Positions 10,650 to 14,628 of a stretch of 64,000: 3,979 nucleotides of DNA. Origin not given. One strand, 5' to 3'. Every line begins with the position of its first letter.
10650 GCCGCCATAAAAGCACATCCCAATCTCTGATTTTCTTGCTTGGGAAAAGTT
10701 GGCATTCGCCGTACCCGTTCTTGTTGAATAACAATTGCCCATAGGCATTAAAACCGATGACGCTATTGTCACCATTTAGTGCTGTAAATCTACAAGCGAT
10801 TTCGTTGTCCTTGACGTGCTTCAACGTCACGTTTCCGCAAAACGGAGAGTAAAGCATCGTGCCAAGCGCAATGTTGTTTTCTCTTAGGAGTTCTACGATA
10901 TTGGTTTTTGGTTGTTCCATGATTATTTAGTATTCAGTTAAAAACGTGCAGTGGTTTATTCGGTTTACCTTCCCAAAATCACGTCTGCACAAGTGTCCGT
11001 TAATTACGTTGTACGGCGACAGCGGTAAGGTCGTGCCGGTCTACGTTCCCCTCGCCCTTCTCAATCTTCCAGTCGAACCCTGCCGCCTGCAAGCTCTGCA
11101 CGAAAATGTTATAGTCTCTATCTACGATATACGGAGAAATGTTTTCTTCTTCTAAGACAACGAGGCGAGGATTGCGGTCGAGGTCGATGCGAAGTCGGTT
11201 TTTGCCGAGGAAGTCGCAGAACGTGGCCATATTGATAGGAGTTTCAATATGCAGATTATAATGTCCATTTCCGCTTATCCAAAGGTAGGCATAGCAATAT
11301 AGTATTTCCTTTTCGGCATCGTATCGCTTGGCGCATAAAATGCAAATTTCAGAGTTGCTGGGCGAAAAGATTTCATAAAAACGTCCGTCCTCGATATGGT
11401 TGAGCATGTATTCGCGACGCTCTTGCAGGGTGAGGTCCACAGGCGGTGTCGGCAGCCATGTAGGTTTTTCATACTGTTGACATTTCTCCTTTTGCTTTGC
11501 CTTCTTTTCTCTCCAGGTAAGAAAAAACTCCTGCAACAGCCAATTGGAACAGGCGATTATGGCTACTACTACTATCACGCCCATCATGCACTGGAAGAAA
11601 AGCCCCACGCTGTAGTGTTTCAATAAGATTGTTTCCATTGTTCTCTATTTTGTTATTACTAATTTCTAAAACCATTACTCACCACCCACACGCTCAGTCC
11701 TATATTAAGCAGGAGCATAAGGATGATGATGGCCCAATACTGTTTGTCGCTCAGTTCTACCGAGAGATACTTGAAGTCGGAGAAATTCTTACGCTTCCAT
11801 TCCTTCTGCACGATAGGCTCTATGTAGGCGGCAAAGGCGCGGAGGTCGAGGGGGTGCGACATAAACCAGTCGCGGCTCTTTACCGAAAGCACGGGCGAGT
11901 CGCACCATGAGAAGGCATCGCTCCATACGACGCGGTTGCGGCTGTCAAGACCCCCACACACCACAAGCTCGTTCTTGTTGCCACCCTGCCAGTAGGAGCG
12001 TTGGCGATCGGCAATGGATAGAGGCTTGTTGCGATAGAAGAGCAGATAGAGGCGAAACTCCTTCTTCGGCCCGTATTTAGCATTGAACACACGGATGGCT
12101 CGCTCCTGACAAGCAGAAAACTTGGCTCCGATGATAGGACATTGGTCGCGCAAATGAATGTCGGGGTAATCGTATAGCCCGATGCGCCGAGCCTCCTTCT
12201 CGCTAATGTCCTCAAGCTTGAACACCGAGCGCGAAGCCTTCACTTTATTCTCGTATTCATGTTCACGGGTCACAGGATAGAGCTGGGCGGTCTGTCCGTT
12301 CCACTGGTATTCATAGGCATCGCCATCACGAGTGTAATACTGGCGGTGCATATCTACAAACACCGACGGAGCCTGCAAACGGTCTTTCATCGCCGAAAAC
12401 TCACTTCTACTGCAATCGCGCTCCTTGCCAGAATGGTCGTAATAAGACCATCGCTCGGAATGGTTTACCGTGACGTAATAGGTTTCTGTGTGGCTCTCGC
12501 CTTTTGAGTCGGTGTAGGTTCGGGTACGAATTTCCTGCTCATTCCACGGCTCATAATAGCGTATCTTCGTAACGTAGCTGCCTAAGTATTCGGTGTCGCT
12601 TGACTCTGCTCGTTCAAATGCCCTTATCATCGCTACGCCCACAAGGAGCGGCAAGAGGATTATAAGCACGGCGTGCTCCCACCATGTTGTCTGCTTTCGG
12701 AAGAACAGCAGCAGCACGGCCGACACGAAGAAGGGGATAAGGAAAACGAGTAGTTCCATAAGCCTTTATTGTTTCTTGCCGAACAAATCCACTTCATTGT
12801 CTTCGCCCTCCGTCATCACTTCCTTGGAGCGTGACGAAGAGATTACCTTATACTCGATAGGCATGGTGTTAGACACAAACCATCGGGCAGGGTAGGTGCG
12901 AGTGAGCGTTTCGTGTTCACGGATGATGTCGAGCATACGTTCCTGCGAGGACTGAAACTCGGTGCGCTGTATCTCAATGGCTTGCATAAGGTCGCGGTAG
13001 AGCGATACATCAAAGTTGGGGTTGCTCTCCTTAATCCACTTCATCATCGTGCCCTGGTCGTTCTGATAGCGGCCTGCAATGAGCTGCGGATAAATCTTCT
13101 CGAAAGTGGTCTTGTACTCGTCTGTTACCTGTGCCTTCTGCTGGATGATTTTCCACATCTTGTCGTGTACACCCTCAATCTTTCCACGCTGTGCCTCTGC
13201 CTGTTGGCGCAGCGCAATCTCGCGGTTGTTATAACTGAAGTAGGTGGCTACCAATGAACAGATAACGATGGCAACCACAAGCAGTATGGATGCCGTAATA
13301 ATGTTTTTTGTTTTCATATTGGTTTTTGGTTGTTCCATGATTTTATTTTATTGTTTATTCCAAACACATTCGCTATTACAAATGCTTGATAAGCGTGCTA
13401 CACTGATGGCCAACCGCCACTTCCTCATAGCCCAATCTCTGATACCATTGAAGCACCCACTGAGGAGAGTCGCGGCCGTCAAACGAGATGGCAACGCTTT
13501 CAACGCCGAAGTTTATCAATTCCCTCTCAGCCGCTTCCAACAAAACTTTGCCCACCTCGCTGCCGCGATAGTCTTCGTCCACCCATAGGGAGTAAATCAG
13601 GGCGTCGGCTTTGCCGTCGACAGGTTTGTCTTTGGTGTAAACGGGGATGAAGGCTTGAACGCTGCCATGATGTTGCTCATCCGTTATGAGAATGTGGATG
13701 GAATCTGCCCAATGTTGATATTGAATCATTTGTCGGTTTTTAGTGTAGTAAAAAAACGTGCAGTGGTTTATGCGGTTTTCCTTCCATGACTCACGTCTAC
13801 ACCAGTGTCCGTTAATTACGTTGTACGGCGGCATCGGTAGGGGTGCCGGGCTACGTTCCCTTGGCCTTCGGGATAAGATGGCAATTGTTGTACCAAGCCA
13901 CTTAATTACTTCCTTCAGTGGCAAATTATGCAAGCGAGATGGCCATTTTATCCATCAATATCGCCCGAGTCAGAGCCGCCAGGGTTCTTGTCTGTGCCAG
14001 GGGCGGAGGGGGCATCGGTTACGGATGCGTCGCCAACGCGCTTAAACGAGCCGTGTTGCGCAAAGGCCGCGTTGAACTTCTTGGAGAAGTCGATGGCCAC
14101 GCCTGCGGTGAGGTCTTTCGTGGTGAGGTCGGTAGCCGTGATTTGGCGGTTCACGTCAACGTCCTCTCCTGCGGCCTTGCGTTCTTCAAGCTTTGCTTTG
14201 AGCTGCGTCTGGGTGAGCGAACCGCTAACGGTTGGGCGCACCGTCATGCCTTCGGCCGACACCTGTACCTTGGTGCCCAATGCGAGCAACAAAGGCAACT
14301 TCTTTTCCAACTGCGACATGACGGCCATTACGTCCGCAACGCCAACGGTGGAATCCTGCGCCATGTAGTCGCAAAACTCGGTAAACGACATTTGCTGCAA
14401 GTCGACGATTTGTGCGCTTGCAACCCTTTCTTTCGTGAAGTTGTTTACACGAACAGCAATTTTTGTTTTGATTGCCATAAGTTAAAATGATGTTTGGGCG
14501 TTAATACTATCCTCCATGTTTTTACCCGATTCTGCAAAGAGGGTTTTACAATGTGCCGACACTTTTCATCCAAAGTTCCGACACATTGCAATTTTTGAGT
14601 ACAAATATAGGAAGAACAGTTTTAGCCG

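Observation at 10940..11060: Duplicated ~115-nt structured element (second copy 13751-13870) with stem-preserving substitutions, ending in hairpin + U-run just upstream of start codons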

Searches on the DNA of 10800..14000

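Call 20: search_rna_families(source=window, start=10800, end=14000, threshold=evalue, max_evalue=10, show_alignments=3)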
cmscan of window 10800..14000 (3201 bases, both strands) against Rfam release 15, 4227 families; matches with E-value up to 10: 0.
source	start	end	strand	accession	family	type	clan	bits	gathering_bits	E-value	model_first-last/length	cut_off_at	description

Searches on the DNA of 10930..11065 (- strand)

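Call 10: search_dna_similar(query=window:10930-11065:-, collection=phages, mode=distant, max_rows=40, max_evalue=0.01)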
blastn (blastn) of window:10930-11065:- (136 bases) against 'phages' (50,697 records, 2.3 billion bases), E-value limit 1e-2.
No match.

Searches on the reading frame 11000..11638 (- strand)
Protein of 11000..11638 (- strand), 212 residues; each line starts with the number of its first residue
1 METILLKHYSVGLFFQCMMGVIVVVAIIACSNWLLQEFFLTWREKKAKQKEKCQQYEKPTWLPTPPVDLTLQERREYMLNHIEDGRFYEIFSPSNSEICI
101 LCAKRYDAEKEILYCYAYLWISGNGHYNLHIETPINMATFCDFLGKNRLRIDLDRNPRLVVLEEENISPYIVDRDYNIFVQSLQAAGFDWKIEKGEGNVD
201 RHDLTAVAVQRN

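Call 13: search_protein_families(library=pfam, proteins=[window:11000-11638:-], max_evalue=0.01)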
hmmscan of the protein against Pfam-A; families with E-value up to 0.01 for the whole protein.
window:11000-11638:- (212 aa): 0 families

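Call 14: search_protein_families(library=phrogs, proteins=[window:11000-11638:-], max_evalue=0.001)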
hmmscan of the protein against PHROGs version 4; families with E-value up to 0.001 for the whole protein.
window:11000-11638:- (212 aa): 0 families

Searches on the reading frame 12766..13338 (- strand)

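Call 13: search_protein_families(library=pfam, proteins=[window:12766-13338:-], max_evalue=0.01)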
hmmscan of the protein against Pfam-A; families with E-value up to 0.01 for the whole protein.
window:12766-13338:- (190 aa): 0 families

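Call 14: search_protein_families(library=phrogs, proteins=[window:12766-13338:-], max_evalue=0.001)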
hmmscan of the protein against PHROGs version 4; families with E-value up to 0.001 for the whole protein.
window:12766-13338:- (190 aa): 1 family
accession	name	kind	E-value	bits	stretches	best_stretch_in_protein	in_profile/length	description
phrog_1383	-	head and packaging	1.1e-38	133.7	1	9-186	3-186/187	virion structural protein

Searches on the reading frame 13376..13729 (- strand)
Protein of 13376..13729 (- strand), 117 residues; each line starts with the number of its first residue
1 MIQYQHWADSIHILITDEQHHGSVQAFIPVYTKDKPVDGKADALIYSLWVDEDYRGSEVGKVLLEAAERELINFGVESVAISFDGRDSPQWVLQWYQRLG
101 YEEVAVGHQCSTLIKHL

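Call 13: search_protein_families(library=pfam, proteins=[window:13376-13729:-], max_evalue=0.01)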
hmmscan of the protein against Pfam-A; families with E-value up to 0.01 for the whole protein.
window:13376-13729:- (117 aa): 4 families
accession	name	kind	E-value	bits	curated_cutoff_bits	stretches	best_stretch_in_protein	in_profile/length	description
PF00583.31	Acetyltransf_1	-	2.4e-08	34.7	20.7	1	5-101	25-116/116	Acetyltransferase (GNAT) family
PF13508.13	Acetyltransf_7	-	5e-08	33.6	27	1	26-103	16-84/84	Acetyltransferase (GNAT) domain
PF13673.13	Acetyltransf_10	-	0.00019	21.8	23.6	1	43-104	52-110/128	Acetyltransferase (GNAT) domain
PF17013.11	Acetyltransf_15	-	0.0088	15.9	35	0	38-73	67-103/210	Putative acetyl-transferase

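Call 14: search_protein_families(library=phrogs, proteins=[window:13376-13729:-], max_evalue=0.001)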
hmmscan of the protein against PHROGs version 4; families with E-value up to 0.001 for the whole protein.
window:13376-13729:- (117 aa): 2 families
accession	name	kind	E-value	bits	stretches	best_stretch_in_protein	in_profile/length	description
phrog_1249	-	other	1.7e-07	32.2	1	20-110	66-155/180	acetyltransferase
phrog_3810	-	other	2.3e-05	25.4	1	12-102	61-143/155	acetyltransferase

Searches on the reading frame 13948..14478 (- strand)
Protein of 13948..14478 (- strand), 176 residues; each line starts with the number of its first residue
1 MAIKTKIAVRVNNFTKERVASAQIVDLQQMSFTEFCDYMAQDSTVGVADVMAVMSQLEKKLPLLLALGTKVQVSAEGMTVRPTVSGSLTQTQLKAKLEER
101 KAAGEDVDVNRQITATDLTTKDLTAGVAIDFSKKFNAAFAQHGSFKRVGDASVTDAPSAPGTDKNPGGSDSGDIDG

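Call 13: search_protein_families(library=pfam, proteins=[window:13948-14478:-], max_evalue=0.01)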
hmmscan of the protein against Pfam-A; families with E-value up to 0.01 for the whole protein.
window:13948-14478:- (176 aa): 2 families
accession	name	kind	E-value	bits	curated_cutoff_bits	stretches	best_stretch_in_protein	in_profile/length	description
PF18291.6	HU-HIG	-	2.1e-08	34.7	26.2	1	1-86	1-87/125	HU domain fused to wHTH, Ig, or Glycine-rich motif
PF14848.11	HU-DNA_bdg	-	5.6e-06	26.8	30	1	6-90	3-88/124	DNA-binding domain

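Call 14: search_protein_families(library=phrogs, proteins=[window:13948-14478:-], max_evalue=0.001)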
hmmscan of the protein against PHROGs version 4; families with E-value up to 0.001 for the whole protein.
window:13948-14478:- (176 aa): 0 families
